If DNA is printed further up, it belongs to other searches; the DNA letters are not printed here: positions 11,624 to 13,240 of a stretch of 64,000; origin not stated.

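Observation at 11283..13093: Tandem PNPOx-like split-barrel domains, the second fused to a MenA-type UbiA prenyltransferase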

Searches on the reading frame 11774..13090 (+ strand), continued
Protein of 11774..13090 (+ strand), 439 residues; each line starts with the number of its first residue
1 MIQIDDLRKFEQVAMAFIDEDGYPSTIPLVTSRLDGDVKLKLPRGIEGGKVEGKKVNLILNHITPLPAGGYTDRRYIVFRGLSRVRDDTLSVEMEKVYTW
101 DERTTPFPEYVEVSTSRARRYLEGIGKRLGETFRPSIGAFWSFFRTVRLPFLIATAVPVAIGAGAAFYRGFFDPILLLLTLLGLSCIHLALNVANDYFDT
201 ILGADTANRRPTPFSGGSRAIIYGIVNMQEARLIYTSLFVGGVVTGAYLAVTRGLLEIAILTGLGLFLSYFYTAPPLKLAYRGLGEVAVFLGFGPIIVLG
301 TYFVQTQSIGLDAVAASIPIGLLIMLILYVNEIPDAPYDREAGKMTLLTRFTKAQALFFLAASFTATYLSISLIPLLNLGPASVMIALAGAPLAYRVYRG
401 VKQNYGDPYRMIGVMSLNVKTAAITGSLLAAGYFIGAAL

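Call 31: find_related_loci(query=A3, collection=genome_contigs, flank=10000)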
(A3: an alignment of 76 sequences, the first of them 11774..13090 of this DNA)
Query A3 (439 aa) in genome_contigs; peptide patterns used: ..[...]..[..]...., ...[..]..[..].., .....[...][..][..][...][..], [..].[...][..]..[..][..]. (x = any residue, [..] = any of these).
599 stretches matched a pattern (row limit reached: there are more); 573 encode a relative of the query (tblastn E <= 1e-3); the best 80 are kept; 80 distinct loci.
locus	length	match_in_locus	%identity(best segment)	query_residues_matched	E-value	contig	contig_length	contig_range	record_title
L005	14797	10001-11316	82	1-439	0e+0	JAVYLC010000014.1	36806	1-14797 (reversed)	MAG: Nitrososphaerota archaeon isolate BF2_201808_bins_8 BF2_201808_bins_8_scaffold_14, whole genome shotgun sequence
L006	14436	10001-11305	69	5-439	0e+0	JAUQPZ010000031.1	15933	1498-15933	MAG: Thermoproteota archaeon isolate JZ-3.bins.124.201901 NODE_3185_length_15933_cov_1.418322, whole genome shotgun sequ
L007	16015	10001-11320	63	1-439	0e+0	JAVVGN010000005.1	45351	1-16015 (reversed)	MAG: Candidatus Caldarchaeales archaeon isolate PSS.bin.6 NODE_62_length_45351_cov_29.379106, whole genome shotgun seque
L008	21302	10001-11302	65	6-439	3e-179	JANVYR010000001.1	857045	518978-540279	MAG: Candidatus Calditenuis fumarioli isolate 146_bin.25 NODE_2_length_857045_cov_24.061639, whole genome shotgun sequen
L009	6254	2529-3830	64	6-439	8e-172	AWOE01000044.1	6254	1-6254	Candidatus Calditenuaceae archaeon JGI OTU-1 pSL4COM1_contig_54_0.44, whole genome shotgun sequence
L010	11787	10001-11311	62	1-437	2e-169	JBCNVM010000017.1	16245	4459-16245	MAG: Candidatus Caldarchaeales archaeon isolate DT_Bin_10 contig17, whole genome shotgun sequence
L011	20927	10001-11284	49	6-437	4e-129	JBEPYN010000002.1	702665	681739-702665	MAG: Nitrososphaerota archaeon isolate 03V1_S199.concoct.093 NODE_6_length_702665_cov_7.549577, whole genome shotgun seq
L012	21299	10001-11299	47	1-437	2e-127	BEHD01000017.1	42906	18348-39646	Archaeon HR01 DNA, contig: NODE_323_17, isolate: HRbin01, whole genome shotgun sequence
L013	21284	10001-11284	48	6-437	3e-126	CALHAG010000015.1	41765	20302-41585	MAG: Candidatus Caldarchaeum subterraneum isolate H1_Bin_METABAT__153_1_1 genome assembly, contig: c_000000027563_partia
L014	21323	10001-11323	48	2-439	7e-124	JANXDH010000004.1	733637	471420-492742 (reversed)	MAG: Aigarchaeota archaeon isolate SKYB10 k141_177034, whole genome shotgun sequence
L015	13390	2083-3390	46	1-438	5e-121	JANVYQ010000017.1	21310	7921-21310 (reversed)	MAG: Candidatus Pelearchaeum maunauluense isolate 146_bin.21 NODE_941_length_21310_cov_5.815193, whole genome shotgun se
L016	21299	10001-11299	46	5-436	1e-114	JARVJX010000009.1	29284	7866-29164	MAG: Nitrososphaeria archaeon isolate QQ_bin.110111 NODE_9_length_29284_cov_2.17673, whole genome shotgun sequence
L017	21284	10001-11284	45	6-437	1e-117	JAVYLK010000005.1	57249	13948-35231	MAG: Candidatus Caldarchaeum sp. isolate BF3_201808_bins_33 BF3_201808_bins_33_scaffold_5, whole genome shotgun sequence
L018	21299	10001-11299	44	10-439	4e-110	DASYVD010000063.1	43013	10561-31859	MAG TPA_asm: Actinomycetota bacterium isolate SMAG_U4612 k141_1713553, whole genome shotgun sequence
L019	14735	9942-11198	45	10-435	5e-109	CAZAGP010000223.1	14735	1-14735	MAG TPA_asm: uncultured Candidatus Bathyarchaeia archaeon isolate SRP140028_co1_409 genome assembly, contig: k141_294969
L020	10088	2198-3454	45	10-435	3e-108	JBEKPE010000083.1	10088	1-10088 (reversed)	MAG: Candidatus Bathyarchaeia archaeon isolate SPRUCE 457 SPRUCE_457_83, whole genome shotgun sequence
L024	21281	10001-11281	45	9-435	8e-101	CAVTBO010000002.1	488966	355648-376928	MAG: uncultured Actinomycetes bacterium isolate MFD02360.bin.2.86 genome assembly, contig: contig_15460, whole genome sh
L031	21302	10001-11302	42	4-435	3e-99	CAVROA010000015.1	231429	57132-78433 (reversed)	MAG: uncultured Actinomycetes bacterium isolate MFD05176.bin.1.208 genome assembly, contig: contig_90014, whole genome s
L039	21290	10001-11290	44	9-438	7e-97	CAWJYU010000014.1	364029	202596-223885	MAG: uncultured Actinomycetes bacterium isolate MFD06742.bin.2.143 genome assembly, contig: contig_19219, whole genome s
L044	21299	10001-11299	43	4-435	1e-95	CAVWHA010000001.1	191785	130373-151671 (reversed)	MAG: uncultured Actinomycetes bacterium isolate MFD09206.bin.2.167 genome assembly, contig: contig_10433, whole genome s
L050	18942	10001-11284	42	10-435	4e-95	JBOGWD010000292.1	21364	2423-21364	MAG: Actinomycetota bacterium isolate M3-S_maxbin2.bin.153 k127_2153407, whole genome shotgun sequence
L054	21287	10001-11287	41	9-435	2e-94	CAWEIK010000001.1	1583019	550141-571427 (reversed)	MAG: uncultured Actinomycetes bacterium isolate MFD06742.bin.2.147 genome assembly, contig: contig_12874, whole genome s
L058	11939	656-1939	42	8-435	2e-93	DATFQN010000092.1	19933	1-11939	MAG TPA_asm: Gaiellaceae bacterium isolate SMAG_U9330 k141_186896, whole genome shotgun sequence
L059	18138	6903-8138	41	8-420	1e-93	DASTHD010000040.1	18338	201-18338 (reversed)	MAG TPA_asm: Gaiellaceae bacterium isolate SMAG_U353 k141_2664599, whole genome shotgun sequence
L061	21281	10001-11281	41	9-435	2e-93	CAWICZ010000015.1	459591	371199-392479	MAG: uncultured Actinomycetes bacterium isolate MFD00962.bin.1.69 genome assembly, contig: contig_8881, whole genome sho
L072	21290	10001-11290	41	9-435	9e-92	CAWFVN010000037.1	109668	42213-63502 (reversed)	MAG: uncultured Actinomycetes bacterium isolate MFD05176.bin.2.274 genome assembly, contig: contig_67041, whole genome s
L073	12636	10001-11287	41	8-435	2e-91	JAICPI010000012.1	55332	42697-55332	MAG: Thermoleophilia bacterium isolate TY_FP_2_bin.13 k141_3039761_length_55332_cov_14.3045, whole genome shotgun sequen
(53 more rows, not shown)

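Call 37: search_protein_families(library=pfam, proteins=[L024:8360-9460:+, L039:7006-7851:+, L058:4677-5639:-, L072:7849-8544:+, L058:5718-7436:+, L072:5333-6253:+, L072:14804-15490:+, L039:6203-7024:+, L061:12649-13422:-, L024:11706-12737:+], max_evalue=0.001)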
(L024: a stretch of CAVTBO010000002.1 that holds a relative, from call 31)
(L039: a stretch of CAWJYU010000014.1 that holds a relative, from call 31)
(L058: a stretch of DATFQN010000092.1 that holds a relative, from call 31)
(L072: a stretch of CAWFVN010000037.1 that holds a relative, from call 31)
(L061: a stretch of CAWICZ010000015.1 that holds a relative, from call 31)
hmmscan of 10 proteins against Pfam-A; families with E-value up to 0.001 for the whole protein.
L024:8360-9460:+ (367 aa): 1 family
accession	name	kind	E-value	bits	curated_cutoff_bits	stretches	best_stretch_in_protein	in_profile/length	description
PF00348.22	polyprenyl_synt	-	4.3e-55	187.1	27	1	104-305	8-225/251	Polyprenyl synthetase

L039:7006-7851:+ (282 aa): 3 families
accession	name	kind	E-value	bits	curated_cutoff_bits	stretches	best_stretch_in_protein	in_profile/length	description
PF00032.22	Cytochrom_B_C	-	1.6e-10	41.6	20.7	1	85-175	2-88/102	Cytochrome b(C-terminal)/b6/petD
PF00034.26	Cytochrom_C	-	4.7e-09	37.9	21.3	1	196-274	1-87/90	Cytochrome c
PF13442.11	Cytochrome_CBB3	-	2.2e-08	34.7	27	1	195-273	2-68/68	Cytochrome C oxidase, cbb3-type, subunit III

L058:4677-5639:- (321 aa): 3 families
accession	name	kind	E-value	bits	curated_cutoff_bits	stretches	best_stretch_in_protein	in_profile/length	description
PF00005.33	ABC_tran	-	2e-29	103.3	25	1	22-165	2-137/137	ABC transporter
PF13304.12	AAA_21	-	1.6e-09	38.7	27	1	134-195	235-298/304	AAA domain, putative AbiEii toxin, Type IV TA system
PF13732.12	DrrA1-3_C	-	1.7e-06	29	27.4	1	219-304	1-80/81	ATP-binding protein DrrA1-3-like, C-terminal domain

L072:7849-8544:+ (232 aa): 7 families
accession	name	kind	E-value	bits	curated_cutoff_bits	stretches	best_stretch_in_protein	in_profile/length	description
PF01209.24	Ubie_methyltran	-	3.1e-55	187.5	20.1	1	19-230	9-231/233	ubiE/COQ5 methyltransferase family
PF13649.12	Methyltransf_25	-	1.5e-23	83.7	27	1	60-148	1-97/97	Methyltransferase domain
PF08241.18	Methyltransf_11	-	2e-23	83.3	21.2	1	61-151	1-94/95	Methyltransferase domain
PF13847.12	Methyltransf_31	-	5.2e-16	59.1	27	1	56-156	3-113/145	Methyltransferase domain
PF08242.18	Methyltransf_12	-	3.6e-14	53.7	30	1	61-150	1-98/98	Methyltransferase domain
PF13489.12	Methyltransf_23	-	8.2e-12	45.6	27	1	55-214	21-161/164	Methyltransferase domain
PF07021.18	MetW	-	9.6e-05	22.5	21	1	51-145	8-103/193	Methionine biosynthesis protein MetW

L058:5718-7436:+ (573 aa): 2 families
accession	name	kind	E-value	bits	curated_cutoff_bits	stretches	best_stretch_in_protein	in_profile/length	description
PF09992.14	NAGPA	-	2.8e-32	112.7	25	1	201-366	10-166/169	Phosphodiester glycosidase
PF13860.13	FlgD_ig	-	4.4e-16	59.1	27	2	490-556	9-76/79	FlgD Ig-like domain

L072:5333-6253:+ (307 aa): 1 family
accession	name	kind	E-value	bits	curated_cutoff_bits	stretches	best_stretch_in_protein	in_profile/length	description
PF00355.32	Rieske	-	4.1e-06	27.1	20.3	1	176-252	34-87/88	Rieske [2Fe-2S] domain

L072:14804-15490:+ (229 aa): 1 family
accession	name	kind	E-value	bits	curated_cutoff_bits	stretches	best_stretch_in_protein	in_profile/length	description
PF09335.16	VTT_dom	-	1.5e-18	67.9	33.9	1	71-180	14-122/123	VTT domain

L039:6203-7024:+ (274 aa): 3 families
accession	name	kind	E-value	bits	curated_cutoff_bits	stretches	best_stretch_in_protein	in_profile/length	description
PF00033.24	Cytochrome_B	-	2.1e-51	174.9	27.2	1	51-232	5-185/189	Cytochrome b/b6/petB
PF13631.11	Cytochrom_B_N_2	-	1.8e-35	122.8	27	1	118-233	2-117/169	Cytochrome b(N-terminal)/b6/petB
PF14358.11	DUF4405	-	2.4e-05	25.2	26.7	1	65-128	5-63/66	Domain of unknown function (DUF4405)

L061:12649-13422:- (258 aa): 2 families
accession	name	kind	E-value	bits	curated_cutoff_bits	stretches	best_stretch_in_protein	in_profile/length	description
PF01061.29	ABC2_membrane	-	6.1e-12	46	26.9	1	10-219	5-209/211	ABC-2 type transporter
PF12698.13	ABC2_membrane_3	-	0.00012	21.7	31.6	1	54-245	155-344/347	ABC-2 family transporter protein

L024:11706-12737:+ (344 aa): 2 families
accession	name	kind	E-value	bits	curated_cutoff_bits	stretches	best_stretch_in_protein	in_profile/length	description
PF00848.25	Ring_hydroxyl_A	-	1.9e-29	103.5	24.9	1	159-336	3-207/208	Ring hydroxylating alpha subunit (catalytic domain)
PF00355.32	Rieske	-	5.3e-12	45.9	20.3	1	40-108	16-84/88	Rieske [2Fe-2S] domain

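Call 38: predict_structure(alignment_id=A3)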
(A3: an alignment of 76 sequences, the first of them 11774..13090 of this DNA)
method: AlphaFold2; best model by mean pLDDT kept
length: 439 residues; sequences in the alignment: 76
mean_pLDDT: 91.5   pTM: 0.85
mean pLDDT of the five models: 91.5, 89.5, 88.8, 86.1, 83.6
residues with pLDDT >= 90: 294; 70-90: 129; 50-70: 15; < 50: 1
segments of 3 or more residues with pLDDT < 50: none
pLDDT, mean of each block of 10 residues (from residue 1): 65 89 89 68 87 93 82 87 89 90 88 87 89 87 92 97 98 98 96 93 89 82 92 97 96 91 87 86 93 96 96 98 97 93 92 98 99 98 98 98 94 96 98 98
secondary structure, 60 per line:
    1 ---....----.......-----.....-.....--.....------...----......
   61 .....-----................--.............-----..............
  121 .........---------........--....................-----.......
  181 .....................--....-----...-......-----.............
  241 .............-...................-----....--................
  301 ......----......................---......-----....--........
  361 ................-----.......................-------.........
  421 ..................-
elements in order: H4-7 E12-18 E24-28 E30-34 E37-41 E55-65 E71-86 E89-101 H107-129 H139-146 H149-168 H174-201 H204-207 H217-222 H228-253 H255-273 H279-282 H285-306 H311-332 H336-341 H347-350 H353-376 H382-404 H412-438
